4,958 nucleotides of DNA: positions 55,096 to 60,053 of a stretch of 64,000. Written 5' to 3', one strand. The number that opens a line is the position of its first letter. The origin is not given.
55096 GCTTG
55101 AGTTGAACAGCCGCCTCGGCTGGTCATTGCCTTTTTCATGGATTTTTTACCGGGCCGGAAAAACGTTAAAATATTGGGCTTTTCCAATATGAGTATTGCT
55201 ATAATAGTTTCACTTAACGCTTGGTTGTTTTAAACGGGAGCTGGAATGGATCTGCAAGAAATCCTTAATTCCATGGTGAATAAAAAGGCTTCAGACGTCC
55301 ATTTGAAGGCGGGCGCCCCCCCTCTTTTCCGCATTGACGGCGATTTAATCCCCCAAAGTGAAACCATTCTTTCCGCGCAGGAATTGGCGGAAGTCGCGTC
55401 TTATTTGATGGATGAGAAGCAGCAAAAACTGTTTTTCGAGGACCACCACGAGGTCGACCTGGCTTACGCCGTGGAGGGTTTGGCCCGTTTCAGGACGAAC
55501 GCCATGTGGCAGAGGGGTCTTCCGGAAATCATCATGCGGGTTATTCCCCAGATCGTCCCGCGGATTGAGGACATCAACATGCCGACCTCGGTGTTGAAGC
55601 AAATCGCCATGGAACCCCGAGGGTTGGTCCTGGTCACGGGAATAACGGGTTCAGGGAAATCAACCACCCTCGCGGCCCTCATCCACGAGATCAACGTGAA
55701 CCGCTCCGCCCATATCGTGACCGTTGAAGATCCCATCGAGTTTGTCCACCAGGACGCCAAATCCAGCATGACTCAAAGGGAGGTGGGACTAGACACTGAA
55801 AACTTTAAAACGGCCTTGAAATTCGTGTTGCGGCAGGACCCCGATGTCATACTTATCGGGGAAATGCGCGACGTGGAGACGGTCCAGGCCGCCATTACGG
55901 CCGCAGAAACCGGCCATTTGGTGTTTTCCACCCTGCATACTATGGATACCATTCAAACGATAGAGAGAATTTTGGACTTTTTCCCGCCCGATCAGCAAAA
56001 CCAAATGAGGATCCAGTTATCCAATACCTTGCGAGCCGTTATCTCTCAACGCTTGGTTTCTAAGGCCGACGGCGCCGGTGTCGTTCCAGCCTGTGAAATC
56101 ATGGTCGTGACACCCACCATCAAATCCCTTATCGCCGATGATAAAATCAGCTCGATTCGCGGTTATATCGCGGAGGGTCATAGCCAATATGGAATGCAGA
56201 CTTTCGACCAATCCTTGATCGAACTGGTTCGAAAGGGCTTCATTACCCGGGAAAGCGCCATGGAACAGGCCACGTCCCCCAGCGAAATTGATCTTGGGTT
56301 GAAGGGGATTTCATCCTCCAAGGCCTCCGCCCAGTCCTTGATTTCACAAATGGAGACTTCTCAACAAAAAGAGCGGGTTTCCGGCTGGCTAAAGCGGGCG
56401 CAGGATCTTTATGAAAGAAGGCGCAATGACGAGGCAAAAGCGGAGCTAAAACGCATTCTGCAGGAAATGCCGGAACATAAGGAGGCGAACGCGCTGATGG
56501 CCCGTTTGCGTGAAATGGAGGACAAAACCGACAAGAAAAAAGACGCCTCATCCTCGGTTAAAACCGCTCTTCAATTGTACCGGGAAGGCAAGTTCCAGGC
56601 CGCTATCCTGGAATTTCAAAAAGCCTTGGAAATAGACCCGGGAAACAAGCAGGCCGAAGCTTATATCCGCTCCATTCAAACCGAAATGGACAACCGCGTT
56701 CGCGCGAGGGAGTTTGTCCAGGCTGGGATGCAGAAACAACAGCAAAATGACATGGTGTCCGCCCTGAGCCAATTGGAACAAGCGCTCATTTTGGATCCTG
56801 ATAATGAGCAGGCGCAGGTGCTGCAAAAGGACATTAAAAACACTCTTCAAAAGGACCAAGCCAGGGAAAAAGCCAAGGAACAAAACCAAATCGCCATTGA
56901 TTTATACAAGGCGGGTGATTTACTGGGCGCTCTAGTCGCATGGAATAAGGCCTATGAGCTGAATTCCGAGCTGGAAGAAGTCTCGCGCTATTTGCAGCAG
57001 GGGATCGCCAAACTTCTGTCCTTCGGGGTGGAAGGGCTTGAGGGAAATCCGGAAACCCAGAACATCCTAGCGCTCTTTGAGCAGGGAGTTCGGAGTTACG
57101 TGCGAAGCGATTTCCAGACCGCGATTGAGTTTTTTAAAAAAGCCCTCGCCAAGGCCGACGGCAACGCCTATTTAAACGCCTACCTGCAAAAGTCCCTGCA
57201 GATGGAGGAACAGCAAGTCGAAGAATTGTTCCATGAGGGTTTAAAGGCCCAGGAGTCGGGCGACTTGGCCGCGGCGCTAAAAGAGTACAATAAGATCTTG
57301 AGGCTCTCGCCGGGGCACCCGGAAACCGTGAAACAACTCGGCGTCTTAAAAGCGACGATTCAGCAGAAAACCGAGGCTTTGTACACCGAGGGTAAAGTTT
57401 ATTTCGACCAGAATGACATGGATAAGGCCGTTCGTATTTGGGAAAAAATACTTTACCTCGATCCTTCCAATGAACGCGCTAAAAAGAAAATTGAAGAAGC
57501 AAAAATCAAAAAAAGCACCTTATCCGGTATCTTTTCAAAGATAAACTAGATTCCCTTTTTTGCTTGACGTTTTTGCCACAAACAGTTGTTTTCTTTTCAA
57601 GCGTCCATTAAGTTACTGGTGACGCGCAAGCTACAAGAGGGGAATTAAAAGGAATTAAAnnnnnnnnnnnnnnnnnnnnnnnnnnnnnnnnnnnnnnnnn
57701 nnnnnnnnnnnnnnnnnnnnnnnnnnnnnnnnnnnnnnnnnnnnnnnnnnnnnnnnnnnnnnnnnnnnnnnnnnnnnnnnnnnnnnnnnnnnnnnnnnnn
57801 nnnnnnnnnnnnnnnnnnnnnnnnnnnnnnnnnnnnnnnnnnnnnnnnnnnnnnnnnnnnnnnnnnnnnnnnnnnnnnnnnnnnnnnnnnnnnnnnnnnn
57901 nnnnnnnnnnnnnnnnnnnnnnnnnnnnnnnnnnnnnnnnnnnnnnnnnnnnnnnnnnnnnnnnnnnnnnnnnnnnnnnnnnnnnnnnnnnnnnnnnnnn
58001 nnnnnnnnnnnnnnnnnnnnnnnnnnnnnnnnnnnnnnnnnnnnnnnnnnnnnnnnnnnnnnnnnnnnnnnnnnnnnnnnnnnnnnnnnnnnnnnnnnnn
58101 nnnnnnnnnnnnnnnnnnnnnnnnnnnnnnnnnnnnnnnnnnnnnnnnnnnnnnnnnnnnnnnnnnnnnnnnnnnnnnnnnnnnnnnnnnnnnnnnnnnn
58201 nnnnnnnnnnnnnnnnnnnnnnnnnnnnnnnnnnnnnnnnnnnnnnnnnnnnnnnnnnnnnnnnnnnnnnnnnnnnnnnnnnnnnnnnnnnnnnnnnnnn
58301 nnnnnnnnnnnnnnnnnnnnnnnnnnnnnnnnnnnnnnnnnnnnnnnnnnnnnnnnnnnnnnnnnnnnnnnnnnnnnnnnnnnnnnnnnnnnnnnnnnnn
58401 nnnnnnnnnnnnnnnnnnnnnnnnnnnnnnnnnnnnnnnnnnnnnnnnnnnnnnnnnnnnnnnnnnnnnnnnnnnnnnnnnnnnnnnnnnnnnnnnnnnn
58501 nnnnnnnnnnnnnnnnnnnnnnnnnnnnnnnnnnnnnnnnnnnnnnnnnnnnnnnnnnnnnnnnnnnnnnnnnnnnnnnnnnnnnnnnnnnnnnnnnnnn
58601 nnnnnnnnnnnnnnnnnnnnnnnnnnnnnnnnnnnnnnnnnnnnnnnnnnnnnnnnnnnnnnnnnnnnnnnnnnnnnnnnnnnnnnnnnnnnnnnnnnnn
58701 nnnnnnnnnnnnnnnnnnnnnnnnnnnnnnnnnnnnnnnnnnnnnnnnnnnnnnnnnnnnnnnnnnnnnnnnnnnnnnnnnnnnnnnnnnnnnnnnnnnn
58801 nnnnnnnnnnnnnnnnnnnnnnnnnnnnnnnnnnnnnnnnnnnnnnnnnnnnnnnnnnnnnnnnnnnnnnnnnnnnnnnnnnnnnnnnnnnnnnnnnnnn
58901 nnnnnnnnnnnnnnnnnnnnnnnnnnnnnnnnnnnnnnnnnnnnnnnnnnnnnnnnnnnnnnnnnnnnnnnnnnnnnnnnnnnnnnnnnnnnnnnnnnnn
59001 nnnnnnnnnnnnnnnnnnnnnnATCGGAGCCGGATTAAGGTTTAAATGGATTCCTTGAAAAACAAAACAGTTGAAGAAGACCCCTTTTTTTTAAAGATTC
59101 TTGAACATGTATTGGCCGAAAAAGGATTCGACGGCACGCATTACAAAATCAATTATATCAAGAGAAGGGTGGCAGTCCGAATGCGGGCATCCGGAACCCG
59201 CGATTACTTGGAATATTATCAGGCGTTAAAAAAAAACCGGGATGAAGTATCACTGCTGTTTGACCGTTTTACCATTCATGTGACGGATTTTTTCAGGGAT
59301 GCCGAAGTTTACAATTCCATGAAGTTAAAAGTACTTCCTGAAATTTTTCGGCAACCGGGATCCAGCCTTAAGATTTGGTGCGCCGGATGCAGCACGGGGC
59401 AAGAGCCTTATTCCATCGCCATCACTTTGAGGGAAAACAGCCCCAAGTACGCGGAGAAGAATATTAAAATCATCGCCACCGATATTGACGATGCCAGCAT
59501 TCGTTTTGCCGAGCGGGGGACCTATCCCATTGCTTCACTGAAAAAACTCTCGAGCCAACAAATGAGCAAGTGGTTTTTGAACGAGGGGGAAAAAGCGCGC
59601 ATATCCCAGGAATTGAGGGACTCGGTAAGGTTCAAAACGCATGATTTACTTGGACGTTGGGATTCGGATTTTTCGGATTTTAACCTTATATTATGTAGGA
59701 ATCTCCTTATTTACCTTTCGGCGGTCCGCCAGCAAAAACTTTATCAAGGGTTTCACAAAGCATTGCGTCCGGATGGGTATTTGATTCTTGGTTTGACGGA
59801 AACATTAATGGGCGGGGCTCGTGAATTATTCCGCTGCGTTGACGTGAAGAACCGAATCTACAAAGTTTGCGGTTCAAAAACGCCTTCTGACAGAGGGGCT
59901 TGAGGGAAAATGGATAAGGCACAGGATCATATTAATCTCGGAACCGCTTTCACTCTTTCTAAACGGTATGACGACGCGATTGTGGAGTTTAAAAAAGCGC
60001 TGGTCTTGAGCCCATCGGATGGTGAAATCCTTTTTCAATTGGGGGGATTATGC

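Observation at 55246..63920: Candidate undescribed c-di-GMP-responsive, chemosensory-like control module for type IV pilus retraction: PilT-TPR / orphan CheR / MshEN-CheW / TPR scaffolds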

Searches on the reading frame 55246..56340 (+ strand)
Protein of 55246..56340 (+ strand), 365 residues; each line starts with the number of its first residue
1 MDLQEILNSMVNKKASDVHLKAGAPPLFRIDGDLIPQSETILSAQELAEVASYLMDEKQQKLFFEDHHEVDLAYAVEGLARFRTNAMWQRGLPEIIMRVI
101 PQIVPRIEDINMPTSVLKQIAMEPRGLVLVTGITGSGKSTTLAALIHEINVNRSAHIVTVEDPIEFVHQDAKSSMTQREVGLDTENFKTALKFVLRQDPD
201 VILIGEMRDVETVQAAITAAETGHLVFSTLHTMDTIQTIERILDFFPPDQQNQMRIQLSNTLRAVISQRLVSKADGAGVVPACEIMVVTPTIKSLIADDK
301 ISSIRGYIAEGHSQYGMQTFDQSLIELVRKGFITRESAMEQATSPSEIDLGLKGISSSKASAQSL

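Call 54: search_solved_structures(query=window:55246-56340:+, max_evalue=1e-20, show_alignments=1)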
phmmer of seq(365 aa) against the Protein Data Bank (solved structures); distinct sequences matched with E-value up to 1e-20: 23.
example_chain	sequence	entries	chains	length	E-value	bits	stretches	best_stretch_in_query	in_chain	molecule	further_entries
5fl3_A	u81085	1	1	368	8.8e-109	366.9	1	3-352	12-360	PILI RETRACTION PROTEIN PILT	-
6ojx_A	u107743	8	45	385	8.2e-103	347.3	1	3-349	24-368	Twitching motility pilus retraction ATPase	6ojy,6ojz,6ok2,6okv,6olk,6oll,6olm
5zfq_A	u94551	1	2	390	1.1e-102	346.9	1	3-350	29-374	Twitching motility pilus retraction protein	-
2gsz_A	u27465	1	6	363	4.5e-92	312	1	3-354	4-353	twitching motility protein PilT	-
2ewv_A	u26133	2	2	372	4.8e-92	311.9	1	3-354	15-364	twitching motility protein PilT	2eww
3jvu_A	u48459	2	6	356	1.2e-91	310.6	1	1-347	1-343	Twitching mobility protein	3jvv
9n32_A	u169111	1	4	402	2.9e-86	292.9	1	1-360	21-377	PilU protein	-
10my_A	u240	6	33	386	4.2e-80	272.7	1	2-353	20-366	PilT/PilU family type 4a pilus ATPase | Twitching motility protein PilT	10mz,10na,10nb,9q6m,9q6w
2eyu_A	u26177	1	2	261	3.1e-71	243.6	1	101-354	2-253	twitching motility protein PilT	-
6geb_A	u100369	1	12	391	5.4e-37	131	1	10-298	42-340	DotB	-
1p9r_A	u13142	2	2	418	5.3e-31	111.4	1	7-271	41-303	General secretion pathway protein E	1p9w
4ksr_A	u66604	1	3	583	1.2e-30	110.2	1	7-271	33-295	Type II secretion system protein E, Hemolysin-coregulated protein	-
6gef_A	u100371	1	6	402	1.2e-30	110.2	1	14-295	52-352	Type IV secretion system protein DotB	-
4kss_A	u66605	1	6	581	1.5e-30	109.8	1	7-271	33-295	Type II secretion system protein E, hemolysin-coregulated protein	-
4pht_A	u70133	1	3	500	2.3e-30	109.3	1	75-271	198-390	General secretory pathway protein E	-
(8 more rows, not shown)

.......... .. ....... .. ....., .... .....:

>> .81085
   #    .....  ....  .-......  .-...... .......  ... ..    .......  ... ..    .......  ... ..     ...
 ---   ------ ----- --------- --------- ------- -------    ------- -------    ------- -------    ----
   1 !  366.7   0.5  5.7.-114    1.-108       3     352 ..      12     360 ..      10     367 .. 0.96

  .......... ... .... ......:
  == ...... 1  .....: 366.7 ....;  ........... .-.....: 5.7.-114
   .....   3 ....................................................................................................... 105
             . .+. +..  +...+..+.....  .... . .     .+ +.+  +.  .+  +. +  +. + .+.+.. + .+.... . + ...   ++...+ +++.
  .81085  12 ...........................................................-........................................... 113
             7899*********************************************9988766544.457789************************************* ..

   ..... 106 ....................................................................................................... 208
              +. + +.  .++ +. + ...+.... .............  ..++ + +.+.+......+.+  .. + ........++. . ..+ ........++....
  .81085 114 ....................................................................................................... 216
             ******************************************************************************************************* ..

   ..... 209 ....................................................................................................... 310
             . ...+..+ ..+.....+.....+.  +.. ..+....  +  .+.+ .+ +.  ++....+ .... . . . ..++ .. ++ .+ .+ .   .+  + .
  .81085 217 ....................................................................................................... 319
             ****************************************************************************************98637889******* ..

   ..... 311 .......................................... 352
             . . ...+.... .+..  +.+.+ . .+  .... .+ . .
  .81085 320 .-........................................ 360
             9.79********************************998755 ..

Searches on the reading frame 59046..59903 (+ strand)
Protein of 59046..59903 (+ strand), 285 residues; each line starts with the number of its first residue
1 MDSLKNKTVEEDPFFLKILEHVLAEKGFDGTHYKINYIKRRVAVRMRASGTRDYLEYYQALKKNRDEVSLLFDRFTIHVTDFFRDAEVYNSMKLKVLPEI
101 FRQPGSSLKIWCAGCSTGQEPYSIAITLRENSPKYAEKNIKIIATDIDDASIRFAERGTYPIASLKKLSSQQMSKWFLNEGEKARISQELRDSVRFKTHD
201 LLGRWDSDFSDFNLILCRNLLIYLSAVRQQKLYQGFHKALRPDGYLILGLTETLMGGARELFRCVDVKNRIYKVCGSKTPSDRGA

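Call 4: search_protein_families(library=pfam, proteins=[window:59046-59903:+], max_evalue=0.01)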
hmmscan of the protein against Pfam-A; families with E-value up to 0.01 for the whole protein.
window:59046-59903:+ (285 aa): 5 families
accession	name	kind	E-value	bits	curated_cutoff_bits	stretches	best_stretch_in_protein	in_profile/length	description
PF01739.24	CheR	-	1.5e-52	178.4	27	1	79-268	2-192/195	CheR methyltransferase, SAM binding domain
PF03705.20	CheR_N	-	2.8e-09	37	27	1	15-64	3-52/53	CheR methyltransferase, all-alpha domain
PF08242.18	Methyltransf_12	-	0.00022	22.3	30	0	187-246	44-98/98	Methyltransferase domain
PF13847.12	Methyltransf_31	-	0.00037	20.6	27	0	185-250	47-111/145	Methyltransferase domain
PF13649.12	Methyltransf_25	-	0.0015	19.6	27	0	187-244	43-97/97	Methyltransferase domain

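Call 8: search_protein_families(library=ncbifam, proteins=[window:59046-59903:+], max_evalue=0.001)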
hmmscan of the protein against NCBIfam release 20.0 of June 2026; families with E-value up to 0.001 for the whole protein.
window:59046-59903:+ (285 aa): 1 family
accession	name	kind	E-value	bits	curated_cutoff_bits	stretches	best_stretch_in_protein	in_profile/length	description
NF007902.0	PRK10611.1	equivalog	9.4e-37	126.8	435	1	10-256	22-268/287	protein-glutamate O-methyltransferase CheR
